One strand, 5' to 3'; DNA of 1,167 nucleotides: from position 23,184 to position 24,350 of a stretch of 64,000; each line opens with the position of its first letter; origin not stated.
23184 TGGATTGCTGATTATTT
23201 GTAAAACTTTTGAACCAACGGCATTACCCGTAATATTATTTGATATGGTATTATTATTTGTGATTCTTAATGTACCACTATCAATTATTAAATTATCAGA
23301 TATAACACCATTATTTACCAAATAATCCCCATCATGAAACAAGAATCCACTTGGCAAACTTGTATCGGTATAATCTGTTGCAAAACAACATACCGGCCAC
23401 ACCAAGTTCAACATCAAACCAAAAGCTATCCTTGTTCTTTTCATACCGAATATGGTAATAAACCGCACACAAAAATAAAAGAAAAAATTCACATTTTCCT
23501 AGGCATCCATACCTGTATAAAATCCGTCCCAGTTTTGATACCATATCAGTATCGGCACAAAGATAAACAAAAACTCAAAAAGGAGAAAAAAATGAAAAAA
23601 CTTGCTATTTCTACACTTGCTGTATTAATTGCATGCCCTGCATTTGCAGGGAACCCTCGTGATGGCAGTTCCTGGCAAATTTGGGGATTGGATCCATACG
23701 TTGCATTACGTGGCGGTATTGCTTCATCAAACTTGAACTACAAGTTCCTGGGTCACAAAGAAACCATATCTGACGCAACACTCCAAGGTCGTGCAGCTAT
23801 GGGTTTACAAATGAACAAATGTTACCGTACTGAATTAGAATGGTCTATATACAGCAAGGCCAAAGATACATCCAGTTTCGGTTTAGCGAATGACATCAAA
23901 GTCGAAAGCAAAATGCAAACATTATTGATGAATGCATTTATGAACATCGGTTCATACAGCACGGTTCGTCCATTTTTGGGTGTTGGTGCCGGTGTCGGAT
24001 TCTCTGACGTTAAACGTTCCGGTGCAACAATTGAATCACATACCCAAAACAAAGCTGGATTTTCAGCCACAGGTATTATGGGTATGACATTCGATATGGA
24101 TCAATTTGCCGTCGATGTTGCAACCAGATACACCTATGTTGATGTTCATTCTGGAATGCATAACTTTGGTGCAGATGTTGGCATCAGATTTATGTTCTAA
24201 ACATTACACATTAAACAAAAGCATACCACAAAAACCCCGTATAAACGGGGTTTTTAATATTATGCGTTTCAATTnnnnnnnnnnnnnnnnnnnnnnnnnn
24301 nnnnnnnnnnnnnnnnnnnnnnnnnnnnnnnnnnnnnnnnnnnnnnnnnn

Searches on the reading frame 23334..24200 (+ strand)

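Call 3: search_protein_families(library=pfam, proteins=[window:23334-24200:+], max_evalue=1)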
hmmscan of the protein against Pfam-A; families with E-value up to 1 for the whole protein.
window:23334-24200:+ (288 aa): 1 family
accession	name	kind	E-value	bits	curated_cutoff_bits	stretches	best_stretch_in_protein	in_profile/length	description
PF02462.21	Opacity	-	0.0002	21.9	21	1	172-288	16-126/126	Opacity family porin protein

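Call 4: search_protein_families(library=ncbifam, proteins=[window:23334-24200:+], max_evalue=1)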
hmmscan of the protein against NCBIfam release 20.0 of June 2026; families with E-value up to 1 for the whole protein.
window:23334-24200:+ (288 aa): 1 family
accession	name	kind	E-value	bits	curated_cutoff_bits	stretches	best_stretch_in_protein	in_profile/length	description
NF052636.1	Rick_Adr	subfamily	0.00012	21.8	210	1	143-270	50-188/224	adhesin Adr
